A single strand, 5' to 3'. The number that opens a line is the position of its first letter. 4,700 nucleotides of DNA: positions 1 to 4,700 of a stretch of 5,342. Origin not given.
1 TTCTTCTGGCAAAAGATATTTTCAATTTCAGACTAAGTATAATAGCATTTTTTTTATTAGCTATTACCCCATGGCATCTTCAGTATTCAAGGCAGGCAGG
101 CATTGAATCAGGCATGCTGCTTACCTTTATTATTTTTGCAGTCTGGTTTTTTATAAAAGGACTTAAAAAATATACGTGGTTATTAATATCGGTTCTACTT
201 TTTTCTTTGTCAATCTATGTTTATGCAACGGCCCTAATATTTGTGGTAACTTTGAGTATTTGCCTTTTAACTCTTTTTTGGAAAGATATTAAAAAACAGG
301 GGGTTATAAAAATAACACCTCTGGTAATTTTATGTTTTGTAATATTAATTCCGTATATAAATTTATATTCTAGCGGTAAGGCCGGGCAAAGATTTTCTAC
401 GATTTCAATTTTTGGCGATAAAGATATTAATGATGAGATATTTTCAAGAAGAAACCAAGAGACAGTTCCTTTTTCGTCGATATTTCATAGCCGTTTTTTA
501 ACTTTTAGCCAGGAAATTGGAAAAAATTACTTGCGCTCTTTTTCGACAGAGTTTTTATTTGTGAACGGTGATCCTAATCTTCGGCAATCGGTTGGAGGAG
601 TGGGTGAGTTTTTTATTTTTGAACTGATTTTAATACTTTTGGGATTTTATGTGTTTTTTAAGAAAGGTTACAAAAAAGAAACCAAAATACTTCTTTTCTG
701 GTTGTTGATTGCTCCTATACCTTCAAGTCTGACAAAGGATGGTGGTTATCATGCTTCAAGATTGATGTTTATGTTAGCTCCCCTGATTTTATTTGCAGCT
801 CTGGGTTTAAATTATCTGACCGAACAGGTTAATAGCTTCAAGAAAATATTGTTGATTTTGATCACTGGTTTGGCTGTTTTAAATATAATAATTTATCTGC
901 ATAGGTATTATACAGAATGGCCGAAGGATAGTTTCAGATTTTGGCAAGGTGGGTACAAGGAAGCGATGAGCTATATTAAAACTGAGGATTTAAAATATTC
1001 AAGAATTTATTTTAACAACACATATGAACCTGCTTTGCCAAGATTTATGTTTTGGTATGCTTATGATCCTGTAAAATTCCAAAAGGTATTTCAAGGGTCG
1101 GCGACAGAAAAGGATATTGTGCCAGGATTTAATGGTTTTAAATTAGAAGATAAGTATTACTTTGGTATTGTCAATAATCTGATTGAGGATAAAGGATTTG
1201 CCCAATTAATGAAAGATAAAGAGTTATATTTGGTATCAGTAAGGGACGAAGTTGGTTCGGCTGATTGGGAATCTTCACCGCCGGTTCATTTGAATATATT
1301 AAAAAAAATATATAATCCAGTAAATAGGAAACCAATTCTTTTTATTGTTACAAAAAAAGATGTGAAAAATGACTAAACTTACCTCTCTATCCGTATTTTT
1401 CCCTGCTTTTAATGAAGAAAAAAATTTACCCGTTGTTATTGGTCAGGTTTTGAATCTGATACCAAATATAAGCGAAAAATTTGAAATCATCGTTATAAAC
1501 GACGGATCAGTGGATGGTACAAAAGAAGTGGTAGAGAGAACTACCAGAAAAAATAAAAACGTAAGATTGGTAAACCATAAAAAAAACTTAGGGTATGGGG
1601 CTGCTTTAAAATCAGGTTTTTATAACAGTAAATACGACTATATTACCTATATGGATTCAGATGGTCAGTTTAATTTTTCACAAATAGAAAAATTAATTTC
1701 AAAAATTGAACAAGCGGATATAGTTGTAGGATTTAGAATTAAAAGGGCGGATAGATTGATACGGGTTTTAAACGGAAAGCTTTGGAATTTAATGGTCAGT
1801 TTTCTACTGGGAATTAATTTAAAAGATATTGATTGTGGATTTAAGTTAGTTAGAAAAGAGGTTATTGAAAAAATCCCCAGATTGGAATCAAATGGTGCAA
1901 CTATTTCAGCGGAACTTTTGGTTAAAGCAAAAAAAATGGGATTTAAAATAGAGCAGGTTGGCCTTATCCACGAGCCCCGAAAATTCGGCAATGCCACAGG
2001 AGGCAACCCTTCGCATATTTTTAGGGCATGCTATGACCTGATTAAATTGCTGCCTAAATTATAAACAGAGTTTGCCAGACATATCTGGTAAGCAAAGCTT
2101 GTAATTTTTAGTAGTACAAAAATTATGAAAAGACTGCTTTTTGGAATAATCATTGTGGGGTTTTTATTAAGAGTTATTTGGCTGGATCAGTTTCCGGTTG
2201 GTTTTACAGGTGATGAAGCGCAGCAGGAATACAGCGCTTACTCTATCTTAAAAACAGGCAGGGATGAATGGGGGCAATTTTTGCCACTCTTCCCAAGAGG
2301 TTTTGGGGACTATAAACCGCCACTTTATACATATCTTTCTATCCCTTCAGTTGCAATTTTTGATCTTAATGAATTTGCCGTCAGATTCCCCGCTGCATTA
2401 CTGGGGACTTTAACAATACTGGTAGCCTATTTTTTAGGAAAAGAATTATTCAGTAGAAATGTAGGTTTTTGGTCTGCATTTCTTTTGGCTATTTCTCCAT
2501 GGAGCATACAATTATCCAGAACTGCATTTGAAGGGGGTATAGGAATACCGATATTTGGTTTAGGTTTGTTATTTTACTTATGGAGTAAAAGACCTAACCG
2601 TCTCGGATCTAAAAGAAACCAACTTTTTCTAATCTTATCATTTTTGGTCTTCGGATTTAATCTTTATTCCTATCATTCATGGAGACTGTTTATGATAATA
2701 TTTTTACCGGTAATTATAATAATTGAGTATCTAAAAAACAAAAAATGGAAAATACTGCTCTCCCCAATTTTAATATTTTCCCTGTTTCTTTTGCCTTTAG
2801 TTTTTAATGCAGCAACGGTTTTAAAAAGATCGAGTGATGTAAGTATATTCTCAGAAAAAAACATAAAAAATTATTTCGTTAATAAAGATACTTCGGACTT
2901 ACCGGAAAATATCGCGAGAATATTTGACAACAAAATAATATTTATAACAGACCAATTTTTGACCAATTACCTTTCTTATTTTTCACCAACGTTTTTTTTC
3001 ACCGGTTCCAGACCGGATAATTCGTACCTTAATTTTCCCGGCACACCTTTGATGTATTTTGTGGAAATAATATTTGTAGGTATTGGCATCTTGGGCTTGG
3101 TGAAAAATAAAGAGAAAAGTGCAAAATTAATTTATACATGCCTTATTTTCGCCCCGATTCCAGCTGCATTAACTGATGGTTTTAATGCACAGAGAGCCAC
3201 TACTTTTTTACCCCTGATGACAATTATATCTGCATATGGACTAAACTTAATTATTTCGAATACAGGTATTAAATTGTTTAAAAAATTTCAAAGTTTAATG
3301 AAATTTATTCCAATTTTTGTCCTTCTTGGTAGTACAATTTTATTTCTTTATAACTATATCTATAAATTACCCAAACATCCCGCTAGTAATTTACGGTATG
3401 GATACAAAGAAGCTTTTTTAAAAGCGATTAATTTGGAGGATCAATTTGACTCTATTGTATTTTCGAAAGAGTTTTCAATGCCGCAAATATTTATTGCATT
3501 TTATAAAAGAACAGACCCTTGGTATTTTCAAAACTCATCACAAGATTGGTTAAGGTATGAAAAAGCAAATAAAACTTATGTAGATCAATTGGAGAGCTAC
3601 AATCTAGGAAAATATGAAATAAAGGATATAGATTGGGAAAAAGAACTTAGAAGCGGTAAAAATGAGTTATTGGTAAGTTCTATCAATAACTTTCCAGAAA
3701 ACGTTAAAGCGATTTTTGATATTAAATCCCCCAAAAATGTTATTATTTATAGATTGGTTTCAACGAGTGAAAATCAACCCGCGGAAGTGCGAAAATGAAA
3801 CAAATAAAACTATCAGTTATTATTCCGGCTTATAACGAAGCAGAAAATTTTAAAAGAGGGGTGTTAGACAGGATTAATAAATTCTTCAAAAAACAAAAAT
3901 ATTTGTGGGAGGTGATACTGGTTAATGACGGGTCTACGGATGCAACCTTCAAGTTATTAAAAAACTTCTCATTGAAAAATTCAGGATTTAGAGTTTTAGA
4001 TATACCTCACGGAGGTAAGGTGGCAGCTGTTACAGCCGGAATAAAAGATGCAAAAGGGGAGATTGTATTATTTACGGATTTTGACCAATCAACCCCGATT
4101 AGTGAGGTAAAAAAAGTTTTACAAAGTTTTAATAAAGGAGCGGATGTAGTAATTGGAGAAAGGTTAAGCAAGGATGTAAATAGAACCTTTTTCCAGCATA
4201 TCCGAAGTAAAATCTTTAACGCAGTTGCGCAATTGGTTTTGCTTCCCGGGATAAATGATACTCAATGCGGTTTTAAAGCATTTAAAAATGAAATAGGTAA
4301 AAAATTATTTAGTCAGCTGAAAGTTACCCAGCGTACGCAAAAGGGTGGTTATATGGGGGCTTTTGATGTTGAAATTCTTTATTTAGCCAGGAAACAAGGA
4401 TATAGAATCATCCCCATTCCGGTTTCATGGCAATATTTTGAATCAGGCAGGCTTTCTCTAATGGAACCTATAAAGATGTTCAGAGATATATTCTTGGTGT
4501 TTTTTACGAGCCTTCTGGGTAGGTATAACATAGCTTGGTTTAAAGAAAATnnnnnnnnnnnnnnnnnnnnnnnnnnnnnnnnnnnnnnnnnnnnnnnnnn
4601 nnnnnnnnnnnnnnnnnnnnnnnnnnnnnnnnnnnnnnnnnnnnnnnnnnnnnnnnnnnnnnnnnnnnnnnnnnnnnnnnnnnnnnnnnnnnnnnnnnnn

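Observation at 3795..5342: Unlisted ORF: GT2 donor synthase fused in frame to a GT-C-like membrane transferase domain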

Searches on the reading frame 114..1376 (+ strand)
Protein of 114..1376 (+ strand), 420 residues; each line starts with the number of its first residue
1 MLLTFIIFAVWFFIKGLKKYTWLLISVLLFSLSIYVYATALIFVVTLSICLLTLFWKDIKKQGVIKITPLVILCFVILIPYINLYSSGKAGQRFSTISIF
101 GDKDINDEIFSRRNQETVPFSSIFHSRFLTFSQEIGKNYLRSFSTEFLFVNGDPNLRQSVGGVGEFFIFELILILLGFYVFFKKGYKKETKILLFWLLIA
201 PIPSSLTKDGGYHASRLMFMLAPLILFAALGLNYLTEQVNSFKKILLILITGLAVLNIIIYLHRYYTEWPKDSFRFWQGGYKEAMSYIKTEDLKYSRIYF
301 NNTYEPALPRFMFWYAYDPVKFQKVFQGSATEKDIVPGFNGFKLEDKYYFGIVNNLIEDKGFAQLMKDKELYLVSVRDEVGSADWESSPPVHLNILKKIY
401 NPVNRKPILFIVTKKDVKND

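Call 5: search_protein_families(library=pfam, proteins=[window:114-1376:+], max_evalue=0.1)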
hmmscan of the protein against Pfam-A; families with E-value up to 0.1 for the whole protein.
window:114-1376:+ (420 aa): 0 families

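Call 6: search_protein_families(library=ncbifam, proteins=[window:114-1376:+], max_evalue=0.1)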
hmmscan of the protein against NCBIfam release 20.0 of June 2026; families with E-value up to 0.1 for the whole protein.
window:114-1376:+ (420 aa): 1 family
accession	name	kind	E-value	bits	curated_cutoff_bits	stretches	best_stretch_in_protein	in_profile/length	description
NF047440.1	LA3751_2_3_fam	subfamily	0.00098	18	200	1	3-89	159-246/460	LA_3751/LA_3752 family putative glycosyltransferase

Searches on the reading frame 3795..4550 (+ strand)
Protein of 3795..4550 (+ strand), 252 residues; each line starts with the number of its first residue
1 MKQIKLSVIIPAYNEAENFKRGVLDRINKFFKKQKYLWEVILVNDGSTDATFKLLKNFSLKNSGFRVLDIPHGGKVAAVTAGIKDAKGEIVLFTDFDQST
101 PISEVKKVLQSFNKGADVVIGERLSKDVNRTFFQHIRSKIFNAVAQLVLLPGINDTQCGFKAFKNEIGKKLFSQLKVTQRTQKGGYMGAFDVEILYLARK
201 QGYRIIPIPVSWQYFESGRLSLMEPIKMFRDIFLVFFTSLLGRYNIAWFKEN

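Call 54: search_solved_structures(query=window:3795-4550:+, max_evalue=0.001, show_alignments=4)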
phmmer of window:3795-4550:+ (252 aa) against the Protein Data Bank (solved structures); distinct sequences matched with E-value up to 0.001: 24.
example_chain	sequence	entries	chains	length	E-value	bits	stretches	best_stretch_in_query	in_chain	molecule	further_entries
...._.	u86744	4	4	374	5.3e-15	58.8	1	3-169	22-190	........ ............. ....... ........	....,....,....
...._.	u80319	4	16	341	1.5e-14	57.3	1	4-147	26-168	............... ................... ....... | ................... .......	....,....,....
9nye_A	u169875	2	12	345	1.6e-14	57.3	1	4-147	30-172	Glycosyltransferase sll0501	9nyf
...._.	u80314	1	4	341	1.6e-14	57.2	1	4-146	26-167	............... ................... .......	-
9bhc_C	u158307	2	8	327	2.1e-14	56.9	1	5-167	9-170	Undecaprenyl-phosphate 4-deoxy-4-formamido-L-arabinose transferase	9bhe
8vxh_A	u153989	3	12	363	2.8e-14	56.5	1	5-167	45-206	Undecaprenyl-phosphate 4-deoxy-4-formamido-L-arabinose transferase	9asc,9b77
9hwj_A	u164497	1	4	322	3.5e-12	49.6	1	5-168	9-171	Undecaprenyl-phosphate 4-deoxy-4-formamido-L-arabinose transferase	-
5hea_A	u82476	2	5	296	1.9e-08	37.4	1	6-120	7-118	Putative glycosyltransferase (GalT1)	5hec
6p61_A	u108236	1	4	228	1.2e-07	34.8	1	5-123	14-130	Glycosyltransferase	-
8bz8_A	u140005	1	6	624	1.9e-07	34.1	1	2-123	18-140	Glycosyltransferase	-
8bz4_A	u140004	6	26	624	2e-07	34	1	2-123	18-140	Glycosyltransferase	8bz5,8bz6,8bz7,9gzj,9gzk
5tze_C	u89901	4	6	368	1e-06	31.7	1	5-100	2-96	Glycosyl transferase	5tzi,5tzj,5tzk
5tz8_A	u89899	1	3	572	1.5e-06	31.1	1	5-100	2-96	Glycosyl transferase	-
2z87_A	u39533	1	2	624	3.2e-06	30.1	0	6-136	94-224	Chondroitin synthase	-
2z86_A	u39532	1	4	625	3.2e-06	30.1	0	6-136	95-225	Chondroitin synthase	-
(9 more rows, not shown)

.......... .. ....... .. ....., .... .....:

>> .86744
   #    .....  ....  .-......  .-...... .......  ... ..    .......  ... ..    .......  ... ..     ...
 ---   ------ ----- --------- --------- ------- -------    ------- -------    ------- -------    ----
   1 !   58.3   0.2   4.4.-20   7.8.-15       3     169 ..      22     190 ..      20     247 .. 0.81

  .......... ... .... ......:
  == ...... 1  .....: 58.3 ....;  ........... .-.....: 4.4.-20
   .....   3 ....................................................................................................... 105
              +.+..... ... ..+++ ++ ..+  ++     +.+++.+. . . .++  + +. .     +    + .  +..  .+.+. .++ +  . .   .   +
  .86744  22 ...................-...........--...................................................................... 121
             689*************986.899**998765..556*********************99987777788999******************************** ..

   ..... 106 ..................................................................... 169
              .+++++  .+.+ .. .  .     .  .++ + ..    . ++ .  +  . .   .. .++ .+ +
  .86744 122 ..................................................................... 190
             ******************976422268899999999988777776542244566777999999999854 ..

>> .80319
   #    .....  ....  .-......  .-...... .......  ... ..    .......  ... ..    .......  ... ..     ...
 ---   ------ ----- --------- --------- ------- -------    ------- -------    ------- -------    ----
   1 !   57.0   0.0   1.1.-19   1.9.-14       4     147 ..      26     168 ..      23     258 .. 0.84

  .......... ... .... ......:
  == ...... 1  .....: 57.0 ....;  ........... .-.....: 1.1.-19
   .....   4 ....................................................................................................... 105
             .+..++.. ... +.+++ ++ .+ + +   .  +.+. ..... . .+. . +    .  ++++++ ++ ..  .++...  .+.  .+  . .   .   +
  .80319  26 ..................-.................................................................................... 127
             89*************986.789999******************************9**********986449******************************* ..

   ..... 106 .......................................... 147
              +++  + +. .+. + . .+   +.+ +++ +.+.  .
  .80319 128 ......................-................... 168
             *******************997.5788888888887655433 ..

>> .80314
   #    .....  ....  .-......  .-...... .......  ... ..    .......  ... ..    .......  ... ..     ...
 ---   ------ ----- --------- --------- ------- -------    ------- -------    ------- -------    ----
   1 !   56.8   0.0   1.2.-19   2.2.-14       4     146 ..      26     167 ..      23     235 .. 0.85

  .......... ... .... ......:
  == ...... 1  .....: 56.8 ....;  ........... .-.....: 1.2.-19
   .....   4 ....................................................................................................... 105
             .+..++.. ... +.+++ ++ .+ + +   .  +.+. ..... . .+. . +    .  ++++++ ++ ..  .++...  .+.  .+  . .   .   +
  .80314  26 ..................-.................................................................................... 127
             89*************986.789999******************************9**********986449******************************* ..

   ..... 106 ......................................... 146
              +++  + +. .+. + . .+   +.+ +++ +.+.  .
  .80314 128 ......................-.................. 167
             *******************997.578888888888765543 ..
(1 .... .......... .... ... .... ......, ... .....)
